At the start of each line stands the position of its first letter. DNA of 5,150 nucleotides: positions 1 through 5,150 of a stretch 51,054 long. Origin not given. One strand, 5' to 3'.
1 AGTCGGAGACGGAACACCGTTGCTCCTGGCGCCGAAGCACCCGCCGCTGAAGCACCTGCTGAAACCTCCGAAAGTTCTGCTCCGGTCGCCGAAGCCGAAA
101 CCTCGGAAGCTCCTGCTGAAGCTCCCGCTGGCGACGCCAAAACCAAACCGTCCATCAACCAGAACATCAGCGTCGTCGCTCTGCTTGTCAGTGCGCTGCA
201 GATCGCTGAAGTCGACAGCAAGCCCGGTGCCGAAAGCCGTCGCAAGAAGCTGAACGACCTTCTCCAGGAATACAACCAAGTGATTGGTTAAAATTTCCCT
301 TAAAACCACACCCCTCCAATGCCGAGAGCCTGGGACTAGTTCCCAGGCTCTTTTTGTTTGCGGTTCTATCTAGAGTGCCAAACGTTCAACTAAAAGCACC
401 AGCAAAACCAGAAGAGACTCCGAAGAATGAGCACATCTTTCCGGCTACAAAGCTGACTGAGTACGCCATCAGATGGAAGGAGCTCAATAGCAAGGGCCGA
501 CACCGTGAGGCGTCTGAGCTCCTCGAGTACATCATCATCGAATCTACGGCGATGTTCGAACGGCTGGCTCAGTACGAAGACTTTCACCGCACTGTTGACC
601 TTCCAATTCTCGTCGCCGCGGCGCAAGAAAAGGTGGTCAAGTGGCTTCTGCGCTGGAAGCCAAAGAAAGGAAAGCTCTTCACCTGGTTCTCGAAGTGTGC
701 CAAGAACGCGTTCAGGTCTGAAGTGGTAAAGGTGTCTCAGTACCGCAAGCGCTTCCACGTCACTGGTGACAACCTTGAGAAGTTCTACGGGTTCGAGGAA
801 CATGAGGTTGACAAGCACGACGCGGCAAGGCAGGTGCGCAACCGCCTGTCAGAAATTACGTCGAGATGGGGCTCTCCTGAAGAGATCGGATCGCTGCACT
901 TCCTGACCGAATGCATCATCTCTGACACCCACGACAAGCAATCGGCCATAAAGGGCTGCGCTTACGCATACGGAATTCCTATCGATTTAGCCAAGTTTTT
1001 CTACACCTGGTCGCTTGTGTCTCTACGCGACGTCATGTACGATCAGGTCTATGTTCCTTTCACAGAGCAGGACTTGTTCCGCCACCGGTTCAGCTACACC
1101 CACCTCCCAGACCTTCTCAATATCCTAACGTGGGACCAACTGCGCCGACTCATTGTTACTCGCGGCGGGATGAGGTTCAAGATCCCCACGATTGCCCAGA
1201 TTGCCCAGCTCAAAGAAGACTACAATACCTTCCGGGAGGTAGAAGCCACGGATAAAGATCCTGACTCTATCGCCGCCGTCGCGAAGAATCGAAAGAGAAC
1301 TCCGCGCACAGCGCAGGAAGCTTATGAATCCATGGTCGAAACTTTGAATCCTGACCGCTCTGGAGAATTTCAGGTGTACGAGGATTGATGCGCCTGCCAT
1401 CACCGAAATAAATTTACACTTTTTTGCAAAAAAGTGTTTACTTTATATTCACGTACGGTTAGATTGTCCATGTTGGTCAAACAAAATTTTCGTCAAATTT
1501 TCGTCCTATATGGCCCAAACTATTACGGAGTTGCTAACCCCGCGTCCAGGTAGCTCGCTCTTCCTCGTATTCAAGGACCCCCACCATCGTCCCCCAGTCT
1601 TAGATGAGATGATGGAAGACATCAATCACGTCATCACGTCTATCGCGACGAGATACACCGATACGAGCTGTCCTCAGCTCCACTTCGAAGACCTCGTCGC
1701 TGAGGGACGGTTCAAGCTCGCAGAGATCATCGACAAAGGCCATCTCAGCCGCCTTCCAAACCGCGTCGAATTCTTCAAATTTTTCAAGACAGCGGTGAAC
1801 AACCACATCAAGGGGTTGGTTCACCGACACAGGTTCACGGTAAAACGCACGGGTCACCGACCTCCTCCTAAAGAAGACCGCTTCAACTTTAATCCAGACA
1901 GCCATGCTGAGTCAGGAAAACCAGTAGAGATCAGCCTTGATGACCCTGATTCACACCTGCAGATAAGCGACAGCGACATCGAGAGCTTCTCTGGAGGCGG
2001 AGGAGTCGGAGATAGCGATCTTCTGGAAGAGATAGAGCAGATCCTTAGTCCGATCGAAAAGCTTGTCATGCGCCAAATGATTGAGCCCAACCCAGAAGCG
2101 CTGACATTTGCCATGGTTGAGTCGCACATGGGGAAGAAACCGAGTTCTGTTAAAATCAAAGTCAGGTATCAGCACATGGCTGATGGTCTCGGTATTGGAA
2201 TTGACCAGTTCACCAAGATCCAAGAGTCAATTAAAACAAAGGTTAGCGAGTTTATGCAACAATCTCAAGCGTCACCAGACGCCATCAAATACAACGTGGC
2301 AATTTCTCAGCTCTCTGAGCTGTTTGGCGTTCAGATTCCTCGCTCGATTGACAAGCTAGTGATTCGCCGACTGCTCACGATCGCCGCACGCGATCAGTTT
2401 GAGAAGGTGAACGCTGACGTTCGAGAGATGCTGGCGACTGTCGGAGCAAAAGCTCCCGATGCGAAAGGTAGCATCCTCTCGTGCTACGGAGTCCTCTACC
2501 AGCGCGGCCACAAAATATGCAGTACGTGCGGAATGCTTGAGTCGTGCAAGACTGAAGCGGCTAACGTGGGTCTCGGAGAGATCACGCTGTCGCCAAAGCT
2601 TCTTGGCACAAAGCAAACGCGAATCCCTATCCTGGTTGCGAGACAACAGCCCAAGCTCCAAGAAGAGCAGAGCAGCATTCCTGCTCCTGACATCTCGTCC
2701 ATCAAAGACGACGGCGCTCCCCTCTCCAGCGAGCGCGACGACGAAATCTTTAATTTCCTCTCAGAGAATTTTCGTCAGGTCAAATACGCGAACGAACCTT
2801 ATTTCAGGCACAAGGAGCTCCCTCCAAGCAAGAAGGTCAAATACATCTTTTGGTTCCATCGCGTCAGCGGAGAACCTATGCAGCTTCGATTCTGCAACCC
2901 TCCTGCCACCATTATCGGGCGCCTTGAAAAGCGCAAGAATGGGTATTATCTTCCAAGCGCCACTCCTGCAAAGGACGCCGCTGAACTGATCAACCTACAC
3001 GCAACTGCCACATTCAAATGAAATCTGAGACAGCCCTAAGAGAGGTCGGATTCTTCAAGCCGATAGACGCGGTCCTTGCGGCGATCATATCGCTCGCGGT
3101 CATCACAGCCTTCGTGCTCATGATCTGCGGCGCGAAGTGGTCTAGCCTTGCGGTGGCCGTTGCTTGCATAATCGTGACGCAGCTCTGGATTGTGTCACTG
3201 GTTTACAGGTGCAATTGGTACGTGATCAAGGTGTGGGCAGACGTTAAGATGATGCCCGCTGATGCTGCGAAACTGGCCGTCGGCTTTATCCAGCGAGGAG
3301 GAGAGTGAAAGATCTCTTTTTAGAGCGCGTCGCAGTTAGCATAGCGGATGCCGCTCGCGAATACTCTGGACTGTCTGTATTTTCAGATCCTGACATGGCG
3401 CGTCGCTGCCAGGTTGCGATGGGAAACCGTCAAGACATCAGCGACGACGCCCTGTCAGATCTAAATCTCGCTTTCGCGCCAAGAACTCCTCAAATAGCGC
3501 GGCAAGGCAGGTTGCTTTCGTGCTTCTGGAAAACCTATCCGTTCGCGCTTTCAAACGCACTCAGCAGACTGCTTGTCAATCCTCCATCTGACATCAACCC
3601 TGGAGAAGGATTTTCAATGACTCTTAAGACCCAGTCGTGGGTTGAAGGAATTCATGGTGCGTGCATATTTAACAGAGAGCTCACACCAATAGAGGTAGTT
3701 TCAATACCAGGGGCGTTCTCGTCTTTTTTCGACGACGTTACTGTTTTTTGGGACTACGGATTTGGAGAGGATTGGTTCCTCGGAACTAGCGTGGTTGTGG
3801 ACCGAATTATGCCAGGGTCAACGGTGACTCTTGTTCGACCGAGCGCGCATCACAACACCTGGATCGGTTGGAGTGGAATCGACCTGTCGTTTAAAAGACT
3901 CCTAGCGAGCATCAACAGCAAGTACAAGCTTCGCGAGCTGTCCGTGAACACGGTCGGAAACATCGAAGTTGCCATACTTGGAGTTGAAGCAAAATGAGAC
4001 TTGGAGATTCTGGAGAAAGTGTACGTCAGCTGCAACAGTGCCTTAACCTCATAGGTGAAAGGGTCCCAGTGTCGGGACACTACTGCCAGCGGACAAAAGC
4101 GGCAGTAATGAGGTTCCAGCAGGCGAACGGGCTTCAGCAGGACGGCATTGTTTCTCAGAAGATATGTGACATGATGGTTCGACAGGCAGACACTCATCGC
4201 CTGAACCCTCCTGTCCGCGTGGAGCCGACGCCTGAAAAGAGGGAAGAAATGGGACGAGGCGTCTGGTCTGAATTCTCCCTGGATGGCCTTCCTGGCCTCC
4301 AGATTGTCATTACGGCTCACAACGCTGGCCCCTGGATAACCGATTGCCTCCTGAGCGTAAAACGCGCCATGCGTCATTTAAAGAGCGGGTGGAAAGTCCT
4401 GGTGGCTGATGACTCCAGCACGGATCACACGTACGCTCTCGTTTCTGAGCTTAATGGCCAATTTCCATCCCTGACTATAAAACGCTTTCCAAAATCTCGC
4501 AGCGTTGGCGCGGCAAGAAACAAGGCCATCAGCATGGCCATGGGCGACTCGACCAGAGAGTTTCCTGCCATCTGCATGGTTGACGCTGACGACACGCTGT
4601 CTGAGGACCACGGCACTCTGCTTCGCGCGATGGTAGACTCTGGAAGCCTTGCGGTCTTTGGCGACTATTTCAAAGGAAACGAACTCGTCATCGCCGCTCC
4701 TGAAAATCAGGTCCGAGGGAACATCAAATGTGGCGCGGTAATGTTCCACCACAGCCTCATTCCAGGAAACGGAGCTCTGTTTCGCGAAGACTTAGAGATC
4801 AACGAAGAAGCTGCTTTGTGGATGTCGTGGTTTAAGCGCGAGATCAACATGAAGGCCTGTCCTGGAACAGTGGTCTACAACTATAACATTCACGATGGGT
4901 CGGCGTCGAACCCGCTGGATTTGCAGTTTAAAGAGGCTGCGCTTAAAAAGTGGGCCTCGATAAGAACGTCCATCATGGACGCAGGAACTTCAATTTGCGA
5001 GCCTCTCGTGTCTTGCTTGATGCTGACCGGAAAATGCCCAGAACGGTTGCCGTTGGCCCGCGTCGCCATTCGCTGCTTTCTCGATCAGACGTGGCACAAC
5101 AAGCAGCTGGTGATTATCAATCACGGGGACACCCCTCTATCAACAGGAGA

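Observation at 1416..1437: A 22-bp perfect palindrome overlapping the promoter of the second gp55-like gene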

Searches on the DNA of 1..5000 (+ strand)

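Call 6: search_dna_similar(query=window:1-5000:+, collection=phages, mode=near)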
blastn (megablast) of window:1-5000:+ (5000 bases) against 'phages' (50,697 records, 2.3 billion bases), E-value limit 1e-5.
No match.
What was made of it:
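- Closest known: T4-type early promoters. Different: The phage is only distantly related to T4 and has no DNA match in the phage collection (call 6).
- Tried and rejected: The phage collection has no near DNA match (call 6).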

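Call 71: search_rna_families(source=window, start=1300, end=1620, threshold=evalue, max_evalue=1)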
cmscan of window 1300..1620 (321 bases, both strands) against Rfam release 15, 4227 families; matches with E-value up to 1: 0.
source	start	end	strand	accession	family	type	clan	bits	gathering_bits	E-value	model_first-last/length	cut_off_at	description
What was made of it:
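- There is no Rfam match (call 71).
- Tried and rejected: None (call 71).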
